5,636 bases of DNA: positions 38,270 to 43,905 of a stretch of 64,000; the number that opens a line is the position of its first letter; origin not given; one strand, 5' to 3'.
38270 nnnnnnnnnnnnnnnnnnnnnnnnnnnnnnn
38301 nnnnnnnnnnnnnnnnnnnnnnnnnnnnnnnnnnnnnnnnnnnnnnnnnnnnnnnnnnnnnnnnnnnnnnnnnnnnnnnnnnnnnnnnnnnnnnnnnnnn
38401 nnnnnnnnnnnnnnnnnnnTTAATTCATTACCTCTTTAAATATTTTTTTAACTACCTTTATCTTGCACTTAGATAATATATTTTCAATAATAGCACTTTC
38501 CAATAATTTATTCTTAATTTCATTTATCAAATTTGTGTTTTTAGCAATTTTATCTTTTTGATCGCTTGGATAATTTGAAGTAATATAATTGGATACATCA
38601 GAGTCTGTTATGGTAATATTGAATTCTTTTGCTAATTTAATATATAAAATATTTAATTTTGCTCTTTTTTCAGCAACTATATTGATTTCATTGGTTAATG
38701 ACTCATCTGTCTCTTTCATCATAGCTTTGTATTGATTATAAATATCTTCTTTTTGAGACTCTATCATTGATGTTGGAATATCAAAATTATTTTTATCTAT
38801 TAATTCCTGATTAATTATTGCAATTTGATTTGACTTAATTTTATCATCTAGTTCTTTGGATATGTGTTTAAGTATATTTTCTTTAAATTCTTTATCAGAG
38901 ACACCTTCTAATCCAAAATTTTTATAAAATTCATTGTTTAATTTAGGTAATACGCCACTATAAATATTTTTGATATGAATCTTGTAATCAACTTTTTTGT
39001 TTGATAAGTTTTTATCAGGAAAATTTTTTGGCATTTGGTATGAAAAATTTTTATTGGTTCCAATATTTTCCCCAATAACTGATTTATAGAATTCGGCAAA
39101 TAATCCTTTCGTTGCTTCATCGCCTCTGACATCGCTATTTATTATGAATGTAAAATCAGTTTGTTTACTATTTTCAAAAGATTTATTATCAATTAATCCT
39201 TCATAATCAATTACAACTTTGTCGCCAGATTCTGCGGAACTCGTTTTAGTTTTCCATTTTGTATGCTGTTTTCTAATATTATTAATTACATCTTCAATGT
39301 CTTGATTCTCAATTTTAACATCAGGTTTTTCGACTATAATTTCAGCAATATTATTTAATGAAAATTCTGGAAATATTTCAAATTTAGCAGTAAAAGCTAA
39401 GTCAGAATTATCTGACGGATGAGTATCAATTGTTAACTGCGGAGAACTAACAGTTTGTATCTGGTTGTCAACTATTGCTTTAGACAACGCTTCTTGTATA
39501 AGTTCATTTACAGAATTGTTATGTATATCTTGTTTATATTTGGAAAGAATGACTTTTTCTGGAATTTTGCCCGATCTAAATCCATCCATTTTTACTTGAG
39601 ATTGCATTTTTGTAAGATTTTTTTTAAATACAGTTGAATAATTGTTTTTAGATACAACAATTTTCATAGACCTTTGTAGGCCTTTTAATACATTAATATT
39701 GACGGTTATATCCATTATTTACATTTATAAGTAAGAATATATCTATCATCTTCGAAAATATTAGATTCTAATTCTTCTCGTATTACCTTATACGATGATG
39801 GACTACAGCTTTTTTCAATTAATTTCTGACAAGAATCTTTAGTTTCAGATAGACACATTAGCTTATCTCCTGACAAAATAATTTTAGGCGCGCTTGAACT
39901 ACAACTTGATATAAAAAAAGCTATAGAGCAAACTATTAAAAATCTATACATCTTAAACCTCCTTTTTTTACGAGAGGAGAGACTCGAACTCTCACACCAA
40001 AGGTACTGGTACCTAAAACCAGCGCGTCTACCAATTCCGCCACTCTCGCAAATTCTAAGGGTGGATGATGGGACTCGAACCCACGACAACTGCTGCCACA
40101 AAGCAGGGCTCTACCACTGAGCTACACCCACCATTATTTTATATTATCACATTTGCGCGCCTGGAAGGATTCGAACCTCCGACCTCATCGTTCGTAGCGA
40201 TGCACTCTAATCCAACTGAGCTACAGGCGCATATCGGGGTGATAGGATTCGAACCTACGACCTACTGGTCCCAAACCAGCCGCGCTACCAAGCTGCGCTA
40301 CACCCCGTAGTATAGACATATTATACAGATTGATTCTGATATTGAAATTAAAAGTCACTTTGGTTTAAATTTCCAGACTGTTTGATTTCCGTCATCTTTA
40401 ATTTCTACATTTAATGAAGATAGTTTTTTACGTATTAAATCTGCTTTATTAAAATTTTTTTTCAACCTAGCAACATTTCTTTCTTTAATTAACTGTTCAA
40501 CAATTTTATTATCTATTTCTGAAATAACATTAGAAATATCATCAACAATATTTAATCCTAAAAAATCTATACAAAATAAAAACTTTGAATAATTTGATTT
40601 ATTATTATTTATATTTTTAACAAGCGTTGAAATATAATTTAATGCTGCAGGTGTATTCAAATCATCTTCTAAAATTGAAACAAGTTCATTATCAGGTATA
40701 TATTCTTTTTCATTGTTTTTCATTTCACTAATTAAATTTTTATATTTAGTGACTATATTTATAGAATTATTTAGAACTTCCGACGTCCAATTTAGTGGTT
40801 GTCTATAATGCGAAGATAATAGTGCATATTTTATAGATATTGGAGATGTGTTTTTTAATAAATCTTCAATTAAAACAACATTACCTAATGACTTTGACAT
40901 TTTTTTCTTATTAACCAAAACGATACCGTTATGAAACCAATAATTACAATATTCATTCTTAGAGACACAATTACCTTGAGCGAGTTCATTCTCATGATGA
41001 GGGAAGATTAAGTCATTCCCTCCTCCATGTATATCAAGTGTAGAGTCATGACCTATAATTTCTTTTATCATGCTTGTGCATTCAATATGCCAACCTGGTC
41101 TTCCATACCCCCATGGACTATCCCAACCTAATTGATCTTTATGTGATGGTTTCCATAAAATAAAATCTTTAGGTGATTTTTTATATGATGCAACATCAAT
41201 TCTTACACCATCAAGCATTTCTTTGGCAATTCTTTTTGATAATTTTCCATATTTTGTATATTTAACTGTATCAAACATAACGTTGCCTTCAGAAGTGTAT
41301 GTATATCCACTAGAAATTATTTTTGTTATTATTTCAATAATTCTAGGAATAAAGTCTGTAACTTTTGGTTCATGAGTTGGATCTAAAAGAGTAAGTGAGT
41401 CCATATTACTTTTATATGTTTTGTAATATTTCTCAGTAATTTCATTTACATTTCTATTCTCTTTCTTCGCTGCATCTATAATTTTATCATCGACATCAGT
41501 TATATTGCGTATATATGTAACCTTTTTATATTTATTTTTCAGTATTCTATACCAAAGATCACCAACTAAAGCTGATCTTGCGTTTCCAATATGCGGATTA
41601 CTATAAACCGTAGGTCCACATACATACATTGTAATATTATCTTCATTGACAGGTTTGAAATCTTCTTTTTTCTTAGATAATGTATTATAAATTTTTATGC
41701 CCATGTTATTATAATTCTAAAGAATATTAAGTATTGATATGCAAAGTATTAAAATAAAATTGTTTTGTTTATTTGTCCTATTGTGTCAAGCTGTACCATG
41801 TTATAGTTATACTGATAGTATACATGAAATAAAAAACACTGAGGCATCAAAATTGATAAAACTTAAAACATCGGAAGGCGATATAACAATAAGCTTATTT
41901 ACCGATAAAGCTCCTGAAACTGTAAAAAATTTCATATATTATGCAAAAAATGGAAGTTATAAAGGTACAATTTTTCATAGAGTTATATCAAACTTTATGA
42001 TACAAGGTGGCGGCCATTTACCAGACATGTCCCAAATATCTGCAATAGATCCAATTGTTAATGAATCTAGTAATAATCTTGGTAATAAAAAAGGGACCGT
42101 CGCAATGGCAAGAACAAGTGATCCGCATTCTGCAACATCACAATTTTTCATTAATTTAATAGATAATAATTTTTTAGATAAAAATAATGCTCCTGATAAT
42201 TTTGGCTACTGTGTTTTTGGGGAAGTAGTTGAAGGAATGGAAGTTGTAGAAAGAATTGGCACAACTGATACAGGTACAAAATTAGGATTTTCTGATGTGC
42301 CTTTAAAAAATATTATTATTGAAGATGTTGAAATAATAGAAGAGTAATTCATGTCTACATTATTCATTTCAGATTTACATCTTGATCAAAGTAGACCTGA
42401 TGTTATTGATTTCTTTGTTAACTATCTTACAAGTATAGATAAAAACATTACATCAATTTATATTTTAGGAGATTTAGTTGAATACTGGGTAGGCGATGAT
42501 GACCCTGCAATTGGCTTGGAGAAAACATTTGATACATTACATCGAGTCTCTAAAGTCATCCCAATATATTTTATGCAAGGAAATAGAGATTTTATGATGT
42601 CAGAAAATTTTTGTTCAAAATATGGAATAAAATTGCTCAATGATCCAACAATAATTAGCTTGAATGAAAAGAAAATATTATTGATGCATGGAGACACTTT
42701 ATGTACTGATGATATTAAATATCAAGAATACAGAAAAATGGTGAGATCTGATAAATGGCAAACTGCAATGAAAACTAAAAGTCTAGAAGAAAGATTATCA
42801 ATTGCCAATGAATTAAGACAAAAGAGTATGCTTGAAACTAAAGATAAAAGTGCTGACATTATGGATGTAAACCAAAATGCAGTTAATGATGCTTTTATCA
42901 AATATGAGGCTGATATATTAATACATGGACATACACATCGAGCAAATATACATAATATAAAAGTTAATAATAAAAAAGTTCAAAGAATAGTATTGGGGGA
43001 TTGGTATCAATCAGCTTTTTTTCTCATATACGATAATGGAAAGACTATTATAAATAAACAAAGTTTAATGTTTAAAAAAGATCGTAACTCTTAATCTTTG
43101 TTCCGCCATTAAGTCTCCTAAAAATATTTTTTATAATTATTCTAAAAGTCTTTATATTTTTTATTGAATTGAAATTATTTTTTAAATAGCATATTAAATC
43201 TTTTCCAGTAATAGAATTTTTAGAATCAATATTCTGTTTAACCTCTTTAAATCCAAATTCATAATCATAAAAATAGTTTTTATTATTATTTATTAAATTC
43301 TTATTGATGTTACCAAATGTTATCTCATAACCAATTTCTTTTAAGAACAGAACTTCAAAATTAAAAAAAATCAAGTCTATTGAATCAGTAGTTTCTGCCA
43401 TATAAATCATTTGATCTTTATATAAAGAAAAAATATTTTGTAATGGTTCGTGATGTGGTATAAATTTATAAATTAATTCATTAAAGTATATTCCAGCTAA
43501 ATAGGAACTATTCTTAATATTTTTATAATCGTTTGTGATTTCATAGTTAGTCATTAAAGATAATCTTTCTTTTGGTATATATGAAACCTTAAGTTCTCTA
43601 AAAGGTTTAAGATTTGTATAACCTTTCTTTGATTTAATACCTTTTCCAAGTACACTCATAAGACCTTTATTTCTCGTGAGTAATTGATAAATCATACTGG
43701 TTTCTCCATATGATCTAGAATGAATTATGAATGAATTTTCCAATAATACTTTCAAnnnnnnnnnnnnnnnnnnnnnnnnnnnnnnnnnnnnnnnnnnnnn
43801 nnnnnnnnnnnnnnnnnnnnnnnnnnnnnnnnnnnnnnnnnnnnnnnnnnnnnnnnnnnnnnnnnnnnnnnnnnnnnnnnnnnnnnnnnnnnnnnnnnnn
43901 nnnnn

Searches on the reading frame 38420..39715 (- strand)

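Call 39: search_protein_families(library=ncbifam, max_evalue=1e-15, proteins=[window:38420-39715:-])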
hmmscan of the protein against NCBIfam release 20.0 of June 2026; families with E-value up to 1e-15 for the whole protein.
window:38420-39715:- (431 aa): 1 family
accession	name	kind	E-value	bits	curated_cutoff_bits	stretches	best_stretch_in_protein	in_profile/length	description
TIGR00115.1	tig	equivalog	6.8e-81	272.2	180.2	1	13-413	1-409/410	trigger factor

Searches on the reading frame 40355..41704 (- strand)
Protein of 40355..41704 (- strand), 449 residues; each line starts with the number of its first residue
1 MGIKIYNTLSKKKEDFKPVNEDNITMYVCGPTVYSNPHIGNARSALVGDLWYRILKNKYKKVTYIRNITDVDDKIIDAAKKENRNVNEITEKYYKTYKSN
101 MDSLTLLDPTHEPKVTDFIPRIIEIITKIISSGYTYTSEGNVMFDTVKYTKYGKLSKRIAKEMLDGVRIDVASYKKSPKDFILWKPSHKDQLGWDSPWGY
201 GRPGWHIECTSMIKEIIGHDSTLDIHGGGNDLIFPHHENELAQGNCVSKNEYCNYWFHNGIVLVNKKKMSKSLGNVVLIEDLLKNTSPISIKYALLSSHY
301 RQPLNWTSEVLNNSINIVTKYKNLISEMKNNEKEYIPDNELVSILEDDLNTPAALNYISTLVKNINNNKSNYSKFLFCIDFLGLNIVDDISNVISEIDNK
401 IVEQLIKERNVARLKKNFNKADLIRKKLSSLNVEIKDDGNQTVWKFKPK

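Call 39: search_protein_families(library=ncbifam, max_evalue=1e-15, proteins=[window:40355-41704:-])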
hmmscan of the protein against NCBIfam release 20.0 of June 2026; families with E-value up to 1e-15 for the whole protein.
window:40355-41704:- (449 aa): 4 families
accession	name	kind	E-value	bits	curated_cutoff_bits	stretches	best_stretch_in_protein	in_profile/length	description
TIGR00435.1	cysS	equivalog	4e-138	461.4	340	1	3-445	1-464/466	cysteine--tRNA ligase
NF011108.0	PRK14536.1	equivalog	1.5e-98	330.7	780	2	1-324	1-336/490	cysteine--tRNA ligase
TIGR03447.1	mycothiol_MshC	equivalog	5.7e-75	252.7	485.1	1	3-373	18-393/411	cysteine--1-D-myo-inosityl 2-amino-2-deoxy-alpha-D-glucopyranoside ligase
NF011107.0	PRK14534.1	equivalog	4.4e-66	223.8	744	1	2-430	2-464/481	cysteine--tRNA ligase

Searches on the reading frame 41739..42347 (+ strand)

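Call 39: search_protein_families(library=ncbifam, max_evalue=1e-15, proteins=[window:41739-42347:+])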
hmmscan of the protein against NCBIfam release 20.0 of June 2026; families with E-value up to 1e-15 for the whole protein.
window:41739-42347:+ (202 aa): 2 families
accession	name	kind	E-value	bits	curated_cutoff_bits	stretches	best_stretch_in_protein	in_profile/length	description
NF008057.0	PRK10791.1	equivalog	2.3e-59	199.8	297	1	40-200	2-163/164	peptidylprolyl isomerase B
NF008151.0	PRK10903.1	equivalog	4.9e-54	182.7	308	1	34-200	25-189/190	peptidylprolyl isomerase A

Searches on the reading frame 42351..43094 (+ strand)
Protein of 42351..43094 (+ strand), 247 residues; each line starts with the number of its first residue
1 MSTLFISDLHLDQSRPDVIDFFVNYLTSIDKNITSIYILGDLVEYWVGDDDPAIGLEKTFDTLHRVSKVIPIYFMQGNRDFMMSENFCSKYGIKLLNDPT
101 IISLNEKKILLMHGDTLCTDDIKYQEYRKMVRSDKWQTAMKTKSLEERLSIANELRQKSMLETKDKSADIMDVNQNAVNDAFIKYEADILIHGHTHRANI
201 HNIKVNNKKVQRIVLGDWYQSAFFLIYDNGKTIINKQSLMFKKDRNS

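Call 39: search_protein_families(library=ncbifam, max_evalue=1e-15, proteins=[window:42351-43094:+])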
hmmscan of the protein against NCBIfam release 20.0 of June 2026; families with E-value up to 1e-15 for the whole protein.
window:42351-43094:+ (247 aa): 2 families
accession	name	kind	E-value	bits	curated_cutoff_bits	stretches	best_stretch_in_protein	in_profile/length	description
NF003743.0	PRK05340.1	equivalog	4.9e-84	281.3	134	1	1-231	2-233/242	UDP-2,3-diacylglucosamine diphosphatase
TIGR01854.1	lipid_A_lpxH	equivalog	2e-77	259.6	190.35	1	3-229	1-228/231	UDP-2,3-diacylglucosamine diphosphatase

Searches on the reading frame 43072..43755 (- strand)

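Call 39: search_protein_families(library=ncbifam, max_evalue=1e-15, proteins=[window:43072-43755:-])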
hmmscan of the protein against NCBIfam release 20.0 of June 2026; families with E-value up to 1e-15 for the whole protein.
window:43072-43755:- (227 aa): 1 family
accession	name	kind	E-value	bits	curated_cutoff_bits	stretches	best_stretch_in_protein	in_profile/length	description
TIGR00613.1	reco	equivalog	2.6e-18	66.4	48.7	1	8-147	5-147/239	DNA repair protein RecO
